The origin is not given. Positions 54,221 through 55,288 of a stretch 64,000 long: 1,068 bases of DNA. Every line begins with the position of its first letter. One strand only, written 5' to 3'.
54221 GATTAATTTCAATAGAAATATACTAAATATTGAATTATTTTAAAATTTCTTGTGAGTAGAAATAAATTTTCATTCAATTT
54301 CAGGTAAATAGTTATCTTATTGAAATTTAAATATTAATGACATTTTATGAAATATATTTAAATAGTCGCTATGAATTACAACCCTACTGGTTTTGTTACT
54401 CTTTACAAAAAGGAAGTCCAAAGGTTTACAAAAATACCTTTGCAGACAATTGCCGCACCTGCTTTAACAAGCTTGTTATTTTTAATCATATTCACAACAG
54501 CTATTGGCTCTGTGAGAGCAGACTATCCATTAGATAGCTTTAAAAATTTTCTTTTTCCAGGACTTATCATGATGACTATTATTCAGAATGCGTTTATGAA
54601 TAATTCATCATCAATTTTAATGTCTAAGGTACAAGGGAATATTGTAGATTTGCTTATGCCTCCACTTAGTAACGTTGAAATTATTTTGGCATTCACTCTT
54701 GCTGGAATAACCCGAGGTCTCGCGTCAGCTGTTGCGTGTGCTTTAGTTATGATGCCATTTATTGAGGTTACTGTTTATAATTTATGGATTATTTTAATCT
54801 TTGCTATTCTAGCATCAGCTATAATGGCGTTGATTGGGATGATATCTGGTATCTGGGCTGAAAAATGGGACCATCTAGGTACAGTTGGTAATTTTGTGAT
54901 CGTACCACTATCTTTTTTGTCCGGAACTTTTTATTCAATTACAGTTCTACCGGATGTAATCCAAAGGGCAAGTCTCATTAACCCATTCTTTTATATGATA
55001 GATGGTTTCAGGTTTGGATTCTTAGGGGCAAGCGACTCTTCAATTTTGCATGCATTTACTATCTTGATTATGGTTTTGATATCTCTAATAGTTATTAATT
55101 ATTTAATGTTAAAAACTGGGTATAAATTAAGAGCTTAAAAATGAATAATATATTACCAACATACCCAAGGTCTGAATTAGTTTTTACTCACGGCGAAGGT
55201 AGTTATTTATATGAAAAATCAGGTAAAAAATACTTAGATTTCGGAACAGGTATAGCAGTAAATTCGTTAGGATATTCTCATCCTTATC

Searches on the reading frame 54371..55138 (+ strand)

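Call 47: search_protein_families(library=pfam, proteins=[window:54371-55138:+], max_evalue=0.001)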
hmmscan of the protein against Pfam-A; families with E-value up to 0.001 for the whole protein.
window:54371-55138:+ (255 aa): 2 families
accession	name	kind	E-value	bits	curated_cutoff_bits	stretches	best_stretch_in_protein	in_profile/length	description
PF01061.29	ABC2_membrane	-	2.5e-29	102.8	26.9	1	8-217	3-210/211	ABC-2 type transporter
PF12698.13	ABC2_membrane_3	-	2.1e-09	37.4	31.6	1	51-242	154-344/347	ABC-2 family transporter protein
